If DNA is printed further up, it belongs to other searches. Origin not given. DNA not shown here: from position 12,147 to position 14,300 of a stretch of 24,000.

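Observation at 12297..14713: Full-length bacterial-type long RelA/SpoT homologue with a dead hydrolase domain, embedded in an archaeal translation-gene cluster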

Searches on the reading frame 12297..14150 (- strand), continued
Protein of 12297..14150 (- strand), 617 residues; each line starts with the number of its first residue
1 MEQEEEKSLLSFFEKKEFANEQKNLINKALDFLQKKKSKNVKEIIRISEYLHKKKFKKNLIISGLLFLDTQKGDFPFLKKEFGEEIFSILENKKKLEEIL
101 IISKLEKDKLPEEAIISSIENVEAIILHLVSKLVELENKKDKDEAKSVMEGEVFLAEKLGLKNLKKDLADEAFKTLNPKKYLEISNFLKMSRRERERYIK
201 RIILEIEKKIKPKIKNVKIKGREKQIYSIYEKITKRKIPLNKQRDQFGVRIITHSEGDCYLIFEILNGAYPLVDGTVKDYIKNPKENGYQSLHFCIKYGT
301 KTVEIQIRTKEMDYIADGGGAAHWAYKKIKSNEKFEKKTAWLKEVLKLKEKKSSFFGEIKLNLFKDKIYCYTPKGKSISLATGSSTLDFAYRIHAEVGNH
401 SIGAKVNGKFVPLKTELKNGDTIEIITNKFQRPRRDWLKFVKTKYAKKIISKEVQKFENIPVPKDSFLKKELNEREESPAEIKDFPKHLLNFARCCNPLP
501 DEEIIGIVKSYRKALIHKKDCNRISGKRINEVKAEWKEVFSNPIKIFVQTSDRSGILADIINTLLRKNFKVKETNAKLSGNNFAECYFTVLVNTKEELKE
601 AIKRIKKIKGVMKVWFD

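Call 28: search_solved_structures(query=P0089, show_alignments=1, max_evalue=1e-30)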
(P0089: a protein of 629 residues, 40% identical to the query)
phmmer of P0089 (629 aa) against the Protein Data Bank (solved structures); distinct sequences matched with E-value up to 1e-30: 15.
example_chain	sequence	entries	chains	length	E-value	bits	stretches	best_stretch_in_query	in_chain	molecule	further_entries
6yxa_A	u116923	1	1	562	3.6e-117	395.6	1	9-469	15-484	GTP pyrophosphokinase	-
8fr8_I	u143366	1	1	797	1.1e-108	367.6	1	9-471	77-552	GTP pyrophosphokinase RelA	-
5iqr_8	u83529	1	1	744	3.1e-97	329.8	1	48-468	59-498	GTP pyrophosphokinase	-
5kps_A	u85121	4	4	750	3.2e-97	329.7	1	48-468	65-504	GTP pyrophosphokinase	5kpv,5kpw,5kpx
5l3p_z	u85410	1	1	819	9.8e-93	315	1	48-468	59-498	GTP pyrophosphokinase,GTP pyrophosphokinase,GTP pyrophosphokinase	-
7oiw_A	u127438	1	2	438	2.1e-92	313.9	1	30-415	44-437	GTP pyrophosphokinase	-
8acu_A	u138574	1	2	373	5.1e-81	276.3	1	9-360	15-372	GTP pyrophosphokinase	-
1vj7_A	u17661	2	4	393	1.2e-69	238.7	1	22-369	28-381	Bifunctional RELA/SPOT | Bifunctional (p)ppGpp synthase/hydrolase RelA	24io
5xnx_A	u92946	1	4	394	6.1e-66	226.5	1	9-372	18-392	Bifunctional (p)ppGpp synthase/hydrolase RelA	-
7ohg_A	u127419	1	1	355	8.5e-62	212.8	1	24-323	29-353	Guanosine-3',5'-bis(Diphosphate) 3'-pyrophosphohydrolase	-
6s2t_A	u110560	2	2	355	8.5e-62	212.8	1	24-323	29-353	(P)ppGpp synthetase I, SpoT/RelA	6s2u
6s2v_A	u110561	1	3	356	8.6e-62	212.8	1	24-323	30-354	(P)ppGpp synthetase I, SpoT/RelA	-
9s6k_B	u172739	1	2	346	6.6e-56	193.3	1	6-330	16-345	GTP pyrophosphokinase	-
7qpr_A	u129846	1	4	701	1.2e-53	185.8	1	33-469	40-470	ACT domain protein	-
6htq_x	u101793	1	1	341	3.8e-40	141.3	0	378-470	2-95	GTP pyrophosphokinase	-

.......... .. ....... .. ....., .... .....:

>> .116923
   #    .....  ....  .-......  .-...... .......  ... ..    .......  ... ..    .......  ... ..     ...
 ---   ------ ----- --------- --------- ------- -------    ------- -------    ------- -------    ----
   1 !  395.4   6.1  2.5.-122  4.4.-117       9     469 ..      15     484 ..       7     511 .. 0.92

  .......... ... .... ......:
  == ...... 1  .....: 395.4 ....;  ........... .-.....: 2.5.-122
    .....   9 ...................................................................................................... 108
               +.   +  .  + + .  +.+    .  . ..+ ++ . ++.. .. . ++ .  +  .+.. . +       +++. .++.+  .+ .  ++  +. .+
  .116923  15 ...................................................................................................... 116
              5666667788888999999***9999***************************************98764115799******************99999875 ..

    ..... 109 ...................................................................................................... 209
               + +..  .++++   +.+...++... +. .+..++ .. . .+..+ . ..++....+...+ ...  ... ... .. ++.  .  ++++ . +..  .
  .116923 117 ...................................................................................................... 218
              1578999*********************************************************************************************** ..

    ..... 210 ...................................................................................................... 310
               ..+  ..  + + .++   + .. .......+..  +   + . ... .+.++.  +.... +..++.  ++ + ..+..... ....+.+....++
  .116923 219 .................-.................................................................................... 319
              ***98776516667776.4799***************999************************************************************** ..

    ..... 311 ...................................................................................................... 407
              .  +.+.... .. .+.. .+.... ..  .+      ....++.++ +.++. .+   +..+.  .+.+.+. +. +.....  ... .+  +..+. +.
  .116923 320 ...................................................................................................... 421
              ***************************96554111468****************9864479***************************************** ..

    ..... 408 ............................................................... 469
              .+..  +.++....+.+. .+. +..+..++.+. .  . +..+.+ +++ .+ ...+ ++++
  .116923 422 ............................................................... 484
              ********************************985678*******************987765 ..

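Call 32: find_encoding_contigs(protein=P0020, flank=5000, max_places=1)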
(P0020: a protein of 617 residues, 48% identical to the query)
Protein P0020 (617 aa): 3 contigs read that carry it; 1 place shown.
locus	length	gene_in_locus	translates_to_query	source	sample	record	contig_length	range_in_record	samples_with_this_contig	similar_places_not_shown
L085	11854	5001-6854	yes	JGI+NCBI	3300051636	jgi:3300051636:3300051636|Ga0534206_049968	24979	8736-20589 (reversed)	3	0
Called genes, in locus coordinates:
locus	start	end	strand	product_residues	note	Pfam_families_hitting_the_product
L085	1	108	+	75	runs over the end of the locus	-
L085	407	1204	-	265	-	PF00142:Fer4_NifH (faint), PF01656:CbiA, PF06564:CBP_BcsQ, PF07015:VirC1 (faint), PF10609:ParA, PF13614:AAA_31, PF13500:AAA_26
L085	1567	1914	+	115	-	-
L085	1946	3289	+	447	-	PF01368:DHH, PF21763:DHH_CID, PF02272:DHHA1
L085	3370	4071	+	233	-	PF07541:EIF_2_alpha (weak)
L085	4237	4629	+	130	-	PF00293:NUDIX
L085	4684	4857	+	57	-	PF04135:Nop10p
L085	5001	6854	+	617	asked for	PF13328:HD_4, PF04607:RelA_SpoT, PF02824:TGS, PF28438:RelA_RIS, PF13291:ACT_4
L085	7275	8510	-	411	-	PF01595:CNNM, PF00571:CBS (weak), PF03471:CorC_HlyC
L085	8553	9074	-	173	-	-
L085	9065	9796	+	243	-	PF01978:TrmB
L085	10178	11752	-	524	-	PF06418:CTP_synth_N, PF00117:GATase, PF07722:Peptidase_C26 (weak)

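Call 33: find_encoding_contigs(protein=P0027, flank=5000, max_places=1)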
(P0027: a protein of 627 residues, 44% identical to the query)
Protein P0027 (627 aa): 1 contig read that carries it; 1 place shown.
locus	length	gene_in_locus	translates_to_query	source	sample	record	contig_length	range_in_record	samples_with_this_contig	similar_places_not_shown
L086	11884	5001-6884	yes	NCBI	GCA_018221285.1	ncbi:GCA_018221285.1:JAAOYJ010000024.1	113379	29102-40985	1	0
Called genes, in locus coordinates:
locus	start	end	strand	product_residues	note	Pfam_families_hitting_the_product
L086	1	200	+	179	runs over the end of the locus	PF01728:FtsJ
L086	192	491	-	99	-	PF04242:DUF424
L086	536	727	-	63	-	PF18930:DUF5679 (weak)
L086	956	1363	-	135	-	PF01873:eIF-5_eIF-2B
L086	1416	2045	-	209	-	PF01336:tRNA_anti-codon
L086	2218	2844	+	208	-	-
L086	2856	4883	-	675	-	PF14551:MCM_N (faint), PF17207:MCM_OB, PF00493:MCM, PF07726:AAA_3 (weak), PF01078:Mg_chelatase (weak), PF17855:MCM_lid, PF21120: (faint)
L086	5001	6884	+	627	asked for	PF13328:HD_4, PF04607:RelA_SpoT, PF02824:TGS, PF28438:RelA_RIS, PF13291:ACT_4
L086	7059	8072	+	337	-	PF04607:RelA_SpoT (weak)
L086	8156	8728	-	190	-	PF00352:TBP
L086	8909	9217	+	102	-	-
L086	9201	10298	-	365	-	PF09997:DUF2238 (weak), PF04326:SLFN_AlbA_2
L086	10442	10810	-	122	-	-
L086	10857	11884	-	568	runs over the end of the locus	PF04675:DNA_ligase_A_N, PF01068:DNA_ligase_A_M, PF04679:DNA_ligase_A_C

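Call 34: find_encoding_contigs(protein=P0071, flank=5000, max_places=1)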
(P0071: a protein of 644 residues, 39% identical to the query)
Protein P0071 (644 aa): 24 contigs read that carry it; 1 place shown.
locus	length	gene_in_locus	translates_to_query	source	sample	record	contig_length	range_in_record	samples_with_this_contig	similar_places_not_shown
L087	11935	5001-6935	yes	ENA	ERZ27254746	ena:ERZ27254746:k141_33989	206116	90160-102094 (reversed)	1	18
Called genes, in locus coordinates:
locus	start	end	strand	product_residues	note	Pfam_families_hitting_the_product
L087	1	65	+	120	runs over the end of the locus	PF13366:PDDEXK_3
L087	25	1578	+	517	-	PF05593:RHS_repeat (faint), PF25023:TEN_YD-shell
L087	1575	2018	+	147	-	-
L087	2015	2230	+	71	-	-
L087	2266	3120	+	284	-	PF00480:ROK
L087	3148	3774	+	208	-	-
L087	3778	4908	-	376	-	PF09997:DUF2238, PF04326:SLFN_AlbA_2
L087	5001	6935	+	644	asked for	PF13328:HD_4, PF04607:RelA_SpoT, PF02824:TGS, PF28438:RelA_RIS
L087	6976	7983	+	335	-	PF17125:Methyltr_RsmF_N, PF01189:Methyltr_RsmB-F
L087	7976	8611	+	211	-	PF13485:Peptidase_MA_2 (faint)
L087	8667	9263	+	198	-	PF00300:His_Phos_1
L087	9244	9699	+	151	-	PF00583:Acetyltransf_1, PF13420:Acetyltransf_4 (weak), PF13673:Acetyltransf_10, PF13508:Acetyltransf_7, PF14542:Acetyltransf_CG (weak)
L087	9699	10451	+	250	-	PF03009:GDPD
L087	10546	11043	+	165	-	-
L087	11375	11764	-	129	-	PF00173:Cyt-b5 (weak)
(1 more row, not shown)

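Call 35: find_encoding_contigs(protein=P0098, flank=5000, max_places=1)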
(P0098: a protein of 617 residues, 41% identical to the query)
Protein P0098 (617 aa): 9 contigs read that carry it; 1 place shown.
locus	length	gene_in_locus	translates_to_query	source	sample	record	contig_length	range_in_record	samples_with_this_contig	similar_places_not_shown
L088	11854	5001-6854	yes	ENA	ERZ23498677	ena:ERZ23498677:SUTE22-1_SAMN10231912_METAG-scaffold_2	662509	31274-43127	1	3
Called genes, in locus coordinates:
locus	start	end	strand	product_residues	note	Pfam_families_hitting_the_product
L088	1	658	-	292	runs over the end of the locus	PF04014:MazE_antitoxin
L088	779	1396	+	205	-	-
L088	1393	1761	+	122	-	-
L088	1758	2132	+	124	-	-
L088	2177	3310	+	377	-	PF00691:OmpA (weak)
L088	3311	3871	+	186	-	-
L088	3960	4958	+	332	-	PF00265:TK (faint)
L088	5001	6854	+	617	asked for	PF13328:HD_4, PF04607:RelA_SpoT, PF02824:TGS, PF28438:RelA_RIS, PF13291:ACT_4 (weak)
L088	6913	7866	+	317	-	PF17125:Methyltr_RsmF_N, PF01189:Methyltr_RsmB-F, PF13847:Methyltransf_31 (weak)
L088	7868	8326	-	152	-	PF00383:dCMP_cyt_deam_1, PF14437:MafB19-deam, PF14439:Bd3614-deam (weak)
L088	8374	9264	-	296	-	-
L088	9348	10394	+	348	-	PF26233:NicX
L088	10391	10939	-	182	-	PF01300:Sua5_yciO_yrdC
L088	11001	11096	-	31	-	-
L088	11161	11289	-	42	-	-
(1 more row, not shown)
